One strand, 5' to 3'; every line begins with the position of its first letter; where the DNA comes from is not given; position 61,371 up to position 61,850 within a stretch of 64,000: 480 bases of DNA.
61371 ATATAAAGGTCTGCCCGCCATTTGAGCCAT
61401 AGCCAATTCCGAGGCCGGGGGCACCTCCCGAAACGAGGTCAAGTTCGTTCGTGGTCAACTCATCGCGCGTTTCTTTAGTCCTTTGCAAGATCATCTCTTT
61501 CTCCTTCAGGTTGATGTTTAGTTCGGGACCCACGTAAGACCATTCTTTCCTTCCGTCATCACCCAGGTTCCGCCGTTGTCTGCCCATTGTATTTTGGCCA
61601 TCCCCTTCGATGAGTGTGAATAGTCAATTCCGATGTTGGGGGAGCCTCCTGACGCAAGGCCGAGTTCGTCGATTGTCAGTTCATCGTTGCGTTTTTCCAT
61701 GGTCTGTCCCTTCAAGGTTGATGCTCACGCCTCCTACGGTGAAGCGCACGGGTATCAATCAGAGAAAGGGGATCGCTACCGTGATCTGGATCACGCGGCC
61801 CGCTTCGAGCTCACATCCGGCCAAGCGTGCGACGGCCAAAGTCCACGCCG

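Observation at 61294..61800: Tandem pair of double-glycine-leader peptides (microcin/bacteriocin-like) with no exporter or immunity gene in sight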

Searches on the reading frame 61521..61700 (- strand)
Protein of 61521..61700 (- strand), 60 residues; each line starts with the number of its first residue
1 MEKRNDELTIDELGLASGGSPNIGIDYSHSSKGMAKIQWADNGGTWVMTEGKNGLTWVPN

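Call 3: search_protein_families(library=pfam, proteins=[window:61521-61700:-], max_evalue=10)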
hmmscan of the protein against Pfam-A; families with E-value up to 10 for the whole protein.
seq(60 aa): 0 families

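Call 4: search_protein_families(library=ncbifam, proteins=[window:61521-61700:-], max_evalue=10)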
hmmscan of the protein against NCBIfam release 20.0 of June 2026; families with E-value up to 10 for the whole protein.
seq(60 aa): 1 family
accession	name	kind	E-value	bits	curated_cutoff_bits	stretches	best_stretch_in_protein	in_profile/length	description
NF033456.1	RiPP_CCRG-2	domain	0.0079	16.1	24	1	5-14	3-12/18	CCRG-2 family RiPP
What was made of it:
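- pepA has a weak leader hit to the CCRG-2 RiPP model (call 4).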

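Call 23: search_protein_representatives(alignment_id=A1)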
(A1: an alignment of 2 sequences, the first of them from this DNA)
Query: 2 sequences, 67 profile positions. Proteins with E-value up to 0.001 (for the whole library): 15; up to 1e-10: 4; up to 1e-30: 0. The best 15 are listed.
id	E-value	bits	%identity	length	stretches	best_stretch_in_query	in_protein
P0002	2.3e-26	107.9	-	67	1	1-67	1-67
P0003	3.8e-21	91.2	-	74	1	8-66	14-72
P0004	2.4e-18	82.3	-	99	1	4-66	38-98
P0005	1.1e-11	60.9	-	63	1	11-64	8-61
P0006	2.0e-08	50.4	-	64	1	8-65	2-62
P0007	3.1e-06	43.5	-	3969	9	33-64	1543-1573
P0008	3.9e-06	43.1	-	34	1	36-66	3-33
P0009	6.1e-06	42.5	-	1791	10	14-35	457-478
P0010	8.1e-06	42.1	-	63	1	11-66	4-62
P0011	8.8e-05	38.8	-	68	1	11-66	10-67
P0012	9.5e-05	38.7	-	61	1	10-56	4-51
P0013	1.5e-04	38.0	-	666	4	29-65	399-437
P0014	2.4e-04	37.4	-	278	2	21-63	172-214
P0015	4.1e-04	36.6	-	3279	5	33-65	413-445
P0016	6.5e-04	36.0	-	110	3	5-29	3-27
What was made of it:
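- Tried and rejected: The core profile weakly hits repeats in giant proteins at E of 1e-4 to 1e-6 (call 23).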

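Call 27: find_homologous_proteins(query=A3, max_evalue=0.01)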
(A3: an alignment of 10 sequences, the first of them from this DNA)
Query A3 (10 sequences) (60 aa, profile of the alignment): 23 proteins with E <= 0.01 among 2833 candidates.
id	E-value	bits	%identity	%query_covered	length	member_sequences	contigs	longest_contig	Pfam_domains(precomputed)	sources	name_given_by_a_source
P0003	2.4e-24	103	51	98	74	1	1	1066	-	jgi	jgi:bacteriocin-like protein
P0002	4.0e-24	102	56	98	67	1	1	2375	-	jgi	jgi:hypothetical protein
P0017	5.9e-23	98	97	100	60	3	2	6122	-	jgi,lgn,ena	jgi:hypothetical protein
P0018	1.2e-22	97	54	95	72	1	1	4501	-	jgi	jgi:hypothetical protein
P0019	1.6e-22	97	47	97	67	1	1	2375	-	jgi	jgi:hypothetical protein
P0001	1.8e-22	97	53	92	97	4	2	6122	-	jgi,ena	jgi:hypothetical protein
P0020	4.6e-21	92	58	98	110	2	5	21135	-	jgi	jgi:hypothetical protein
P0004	1.1e-20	91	53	92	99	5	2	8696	-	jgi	jgi:bacteriocin-like protein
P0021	7.9e-20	88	46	90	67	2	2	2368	-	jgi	jgi:hypothetical protein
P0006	8.6e-20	88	42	97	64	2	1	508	-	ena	-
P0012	1.8e-19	87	48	72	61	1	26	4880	-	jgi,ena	jgi:hypothetical protein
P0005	1.0e-18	85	53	85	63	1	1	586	-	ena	-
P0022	5.3e-18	83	64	98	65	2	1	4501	-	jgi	jgi:hypothetical protein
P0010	6.3e-18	82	42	100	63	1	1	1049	-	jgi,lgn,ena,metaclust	metaclust:\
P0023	2.9e-16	77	40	90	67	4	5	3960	-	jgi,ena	jgi:hypothetical protein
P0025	2.2e-9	55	45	98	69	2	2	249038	-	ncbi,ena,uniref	ncbi:hypothetical protein [Bradyrhizobium sp.]|uniref:hypothetical protein n=1 Tax=Bradyrhizobium sp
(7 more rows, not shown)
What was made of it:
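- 61518..61700 (-): pepA coding sequence, 60 aa plus stop. A 97%-identical orthologue is P0017 (call 27).
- Checked: A profile search found 23 clusters (call 27).
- JGI names four family clusters 'bacteriocin-like protein' (call 27).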

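Call 28: find_encoding_contigs(protein=P0025, flank=10000, max_places=4)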
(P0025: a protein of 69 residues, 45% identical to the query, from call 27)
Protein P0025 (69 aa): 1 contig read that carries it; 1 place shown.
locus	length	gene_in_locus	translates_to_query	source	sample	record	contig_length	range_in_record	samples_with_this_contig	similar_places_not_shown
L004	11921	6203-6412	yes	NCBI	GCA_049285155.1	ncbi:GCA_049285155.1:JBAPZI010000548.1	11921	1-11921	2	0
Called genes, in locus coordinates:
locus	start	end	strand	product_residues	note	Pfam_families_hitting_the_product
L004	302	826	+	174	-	PF06411:HdeA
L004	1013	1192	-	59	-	-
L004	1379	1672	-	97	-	-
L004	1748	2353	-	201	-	-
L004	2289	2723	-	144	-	-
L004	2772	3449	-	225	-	-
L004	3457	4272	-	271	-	-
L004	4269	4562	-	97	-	-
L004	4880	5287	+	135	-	-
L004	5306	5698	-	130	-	PF18602:Rap1a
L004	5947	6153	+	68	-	-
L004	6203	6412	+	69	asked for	-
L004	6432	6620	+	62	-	-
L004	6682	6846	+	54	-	-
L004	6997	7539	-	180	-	PF00239:Resolvase, PF02796:HTH_7 (weak), PF13936:HTH_38 (weak)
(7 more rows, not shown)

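Call 29: find_encoding_contigs(protein=P0020, flank=10000, max_places=5)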
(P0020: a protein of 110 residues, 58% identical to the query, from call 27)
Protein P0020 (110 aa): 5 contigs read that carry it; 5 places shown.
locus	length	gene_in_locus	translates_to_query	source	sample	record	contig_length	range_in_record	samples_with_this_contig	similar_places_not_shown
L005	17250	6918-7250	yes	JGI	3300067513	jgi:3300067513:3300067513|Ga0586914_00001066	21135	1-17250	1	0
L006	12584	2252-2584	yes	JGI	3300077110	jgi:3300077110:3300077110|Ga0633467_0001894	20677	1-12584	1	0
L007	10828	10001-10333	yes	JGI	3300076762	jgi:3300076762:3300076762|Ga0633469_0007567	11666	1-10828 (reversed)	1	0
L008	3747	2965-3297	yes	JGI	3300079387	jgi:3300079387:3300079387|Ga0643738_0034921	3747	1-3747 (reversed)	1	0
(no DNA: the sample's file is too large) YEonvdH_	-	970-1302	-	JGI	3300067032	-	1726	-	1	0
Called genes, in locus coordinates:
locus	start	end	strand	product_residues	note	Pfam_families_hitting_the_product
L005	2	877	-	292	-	?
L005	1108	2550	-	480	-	PF00749:tRNA-synt_1c, PF19269:Anticodon_2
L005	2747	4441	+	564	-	PF00749:tRNA-synt_1c, PF03950:tRNA-synt_1c_C, PF20974:tRNA-synt_1c_C2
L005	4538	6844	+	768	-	PF13567:DUF4131, PF03772:Competence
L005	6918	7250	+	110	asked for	-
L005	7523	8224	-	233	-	PF01726:LexA_DNA_bind, PF00717:Peptidase_S24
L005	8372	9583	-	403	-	PF03453:MoeA_N, PF00994:MoCF_biosynth, PF03454:MoeA_C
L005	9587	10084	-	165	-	PF01967:MoaC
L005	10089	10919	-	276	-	PF00218:IGPS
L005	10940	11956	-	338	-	PF02885:Glycos_trans_3N, PF00591:Glycos_transf_3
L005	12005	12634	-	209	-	PF00117:GATase, PF07722:Peptidase_C26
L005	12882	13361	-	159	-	PF00190:Cupin_1, PF07883:Cupin_2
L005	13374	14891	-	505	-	PF04715:, PF00425:Chorismate_bind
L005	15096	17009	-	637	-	PF13623:SurA_N_2, PF13624:SurA_N_3, PF13145:Rotamase_2, PF00639:Rotamase (weak), PF13616:Rotamase_3 (faint)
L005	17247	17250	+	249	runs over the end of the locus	PF00121:TIM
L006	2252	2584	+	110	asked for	-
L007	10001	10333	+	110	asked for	-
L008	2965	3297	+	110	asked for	-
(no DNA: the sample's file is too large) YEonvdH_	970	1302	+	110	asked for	-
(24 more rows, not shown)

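Call 30: find_encoding_contigs(protein=P0004, flank=10000, max_places=4)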
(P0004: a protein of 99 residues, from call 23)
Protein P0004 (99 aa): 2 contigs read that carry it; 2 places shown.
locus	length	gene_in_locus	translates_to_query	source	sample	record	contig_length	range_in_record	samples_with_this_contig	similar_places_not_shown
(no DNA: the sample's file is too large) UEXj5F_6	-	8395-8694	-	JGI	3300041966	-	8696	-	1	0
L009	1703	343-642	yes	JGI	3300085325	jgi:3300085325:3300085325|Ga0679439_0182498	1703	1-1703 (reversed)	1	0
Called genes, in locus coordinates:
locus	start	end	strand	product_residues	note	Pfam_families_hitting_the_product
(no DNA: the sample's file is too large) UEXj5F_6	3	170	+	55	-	?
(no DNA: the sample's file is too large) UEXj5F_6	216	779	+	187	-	PF04392:ABC_sub_bind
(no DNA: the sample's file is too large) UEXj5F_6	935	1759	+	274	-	PF04392:ABC_sub_bind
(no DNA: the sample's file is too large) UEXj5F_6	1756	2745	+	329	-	PF04392:ABC_sub_bind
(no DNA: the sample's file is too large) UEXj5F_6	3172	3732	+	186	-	PF04392:ABC_sub_bind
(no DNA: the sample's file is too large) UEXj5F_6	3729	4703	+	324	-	PF04392:ABC_sub_bind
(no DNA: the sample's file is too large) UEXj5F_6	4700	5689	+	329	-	PF04392:ABC_sub_bind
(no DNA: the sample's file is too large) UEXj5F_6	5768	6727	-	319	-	PF00126:HTH_1, PF03466:LysR_substrate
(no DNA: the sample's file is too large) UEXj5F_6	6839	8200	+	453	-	PF01565:FAD_binding_4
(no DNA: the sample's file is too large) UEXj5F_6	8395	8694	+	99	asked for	?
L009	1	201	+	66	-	?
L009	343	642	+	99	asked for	-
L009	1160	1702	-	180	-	?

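Call 49: find_encoding_contigs(protein=P0018, flank=10000, max_places=4)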
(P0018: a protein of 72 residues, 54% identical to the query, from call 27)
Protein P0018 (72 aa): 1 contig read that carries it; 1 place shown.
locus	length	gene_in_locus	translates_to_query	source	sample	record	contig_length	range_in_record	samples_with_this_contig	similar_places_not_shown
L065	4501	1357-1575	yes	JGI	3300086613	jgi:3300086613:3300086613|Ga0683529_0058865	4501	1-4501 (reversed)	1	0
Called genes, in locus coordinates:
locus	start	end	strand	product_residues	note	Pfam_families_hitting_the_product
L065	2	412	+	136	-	?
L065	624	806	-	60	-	-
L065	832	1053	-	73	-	-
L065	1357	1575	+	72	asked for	-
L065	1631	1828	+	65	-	-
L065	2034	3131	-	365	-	-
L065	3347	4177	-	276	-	-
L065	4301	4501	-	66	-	?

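Call 50: find_encoding_contigs(protein=P0012, flank=10000, max_places=6)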
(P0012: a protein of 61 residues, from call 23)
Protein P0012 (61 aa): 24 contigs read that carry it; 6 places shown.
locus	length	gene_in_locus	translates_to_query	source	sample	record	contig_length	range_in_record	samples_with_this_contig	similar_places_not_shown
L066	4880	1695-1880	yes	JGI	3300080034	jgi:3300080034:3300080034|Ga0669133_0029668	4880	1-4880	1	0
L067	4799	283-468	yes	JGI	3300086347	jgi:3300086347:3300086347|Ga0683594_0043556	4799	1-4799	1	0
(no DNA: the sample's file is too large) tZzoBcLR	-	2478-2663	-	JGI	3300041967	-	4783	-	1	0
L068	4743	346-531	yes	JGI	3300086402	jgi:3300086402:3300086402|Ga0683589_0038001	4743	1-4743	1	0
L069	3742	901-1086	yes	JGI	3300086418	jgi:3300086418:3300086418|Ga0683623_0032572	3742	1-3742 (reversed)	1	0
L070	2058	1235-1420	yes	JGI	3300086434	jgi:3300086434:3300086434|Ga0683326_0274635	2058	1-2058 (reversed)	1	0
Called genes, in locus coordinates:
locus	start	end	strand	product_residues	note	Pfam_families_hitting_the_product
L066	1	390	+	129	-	?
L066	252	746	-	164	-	-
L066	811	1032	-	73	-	-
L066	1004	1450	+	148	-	-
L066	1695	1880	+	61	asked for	-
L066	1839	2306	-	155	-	-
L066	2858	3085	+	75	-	-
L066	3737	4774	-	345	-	PF05598:DUF772, PF01609:DDE_Tnp_1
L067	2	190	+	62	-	?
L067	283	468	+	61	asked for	-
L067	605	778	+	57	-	-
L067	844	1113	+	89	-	-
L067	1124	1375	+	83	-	-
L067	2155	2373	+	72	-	-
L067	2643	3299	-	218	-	PF07638:Sigma70_ECF (weak), PF04542:Sigma70_r2, PF04545:Sigma70_r4, PF08281:Sigma70_r4_2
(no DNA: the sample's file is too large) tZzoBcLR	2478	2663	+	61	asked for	-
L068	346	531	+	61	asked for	-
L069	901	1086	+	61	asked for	-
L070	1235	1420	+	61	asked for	-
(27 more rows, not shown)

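Call 74: find_encoding_contigs(protein=window:61521-61700:-, flank=10000, max_places=6)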
Protein window:61521-61700:- (60 aa): 1 contig read that carries it; 1 place shown.
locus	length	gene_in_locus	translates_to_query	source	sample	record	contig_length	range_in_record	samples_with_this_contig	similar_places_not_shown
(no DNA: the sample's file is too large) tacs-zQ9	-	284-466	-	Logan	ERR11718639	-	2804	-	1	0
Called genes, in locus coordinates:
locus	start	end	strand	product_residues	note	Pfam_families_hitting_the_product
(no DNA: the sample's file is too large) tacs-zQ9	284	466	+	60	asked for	-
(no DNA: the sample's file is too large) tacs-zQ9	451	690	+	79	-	-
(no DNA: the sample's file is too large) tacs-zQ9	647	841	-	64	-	-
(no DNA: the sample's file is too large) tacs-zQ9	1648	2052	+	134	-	-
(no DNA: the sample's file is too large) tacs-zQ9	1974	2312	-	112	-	-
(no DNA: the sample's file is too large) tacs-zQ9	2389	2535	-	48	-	-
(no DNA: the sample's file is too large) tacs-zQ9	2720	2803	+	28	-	?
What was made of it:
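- Only 64 kb was available, and the rest of the contig could not be fetched (call 74).
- Tried and rejected: No DNA was returned (call 74).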

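Call 86: search_protein_families(library=pfam, proteins=[P0013, P0014, P0015], max_evalue=0.01)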
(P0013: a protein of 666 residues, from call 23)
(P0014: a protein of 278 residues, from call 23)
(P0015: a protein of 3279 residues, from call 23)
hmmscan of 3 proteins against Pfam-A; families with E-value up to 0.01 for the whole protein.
P0013 (666 aa): 6 families
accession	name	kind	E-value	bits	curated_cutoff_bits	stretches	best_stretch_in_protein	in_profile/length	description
PF01640.23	Peptidase_C10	-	1.4e-31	110.7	26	1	1-178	28-194/194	Peptidase C10 family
PF13620.12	CarboxypepD_reg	-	3e-08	34.3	32.3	1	209-275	2-71/82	Carboxypeptidase regulatory-like domain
PF24170.1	Fn3-II_PB4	-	4.9e-07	30.4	27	0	419-469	31-86/95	Straight fiber protein PB4 second Fn3-like domain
PF02012.26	BNR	-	0.00081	19.5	27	0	337-346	2-11/12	BNR/Asp-box repeat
PF00017.30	SH2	-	0.0029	18.1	21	0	495-522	30-57/77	SH2 domain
PF13529.12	Peptidase_C39_2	-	0.008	17.2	24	1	90-163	60-138/143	Peptidase_C39 like family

P0014 (278 aa): 4 families
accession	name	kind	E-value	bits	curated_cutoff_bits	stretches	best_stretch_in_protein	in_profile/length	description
PF13629.12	T2SS-T3SS_pil_N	-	7.9e-10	38.7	23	2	91-136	25-71/72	Pilus formation protein N terminal region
PF00746.26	Gram_pos_anchor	-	5.6e-06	26.6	20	1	242-277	8-42/43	LPXTG cell wall anchor motif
PF12341.14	Mcl1_mid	-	8.4e-05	22.6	31.5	0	85-143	35-92/291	Minichromosome loss protein, Mcl1, middle region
PF24991.2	Ig_NUP210_4th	-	0.0039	17.3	25.2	0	82-123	28-70/79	NUP210 forth Ig-like domain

P0015 (3279 aa): 5 families
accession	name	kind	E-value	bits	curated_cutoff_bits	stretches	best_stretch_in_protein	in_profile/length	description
PF08329.16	ChitinaseA_N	-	1.2e-19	70.8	21.2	0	718-787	37-105/133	Chitinase A, N-terminal domain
PF03534.18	SpvB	-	1.1e-15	58.1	22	1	1160-1325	5-179/287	Salmonella virulence plasmid 65kDa B protein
PF05593.20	RHS_repeat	-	1.3e-15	57.8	22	1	2529-2559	1-31/38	RHS Repeat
PF13517.12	FG-GAP_3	-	2e-09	38.4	26.9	3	1702-1782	1-60/61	FG-GAP-like repeat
PF01839.29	FG-GAP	-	1.3e-05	25.3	22.1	1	1571-1583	8-20/37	FG-GAP repeat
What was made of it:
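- Tried and rejected: Those repeats are Fn3-like or ChitinaseA_N units (call 86).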
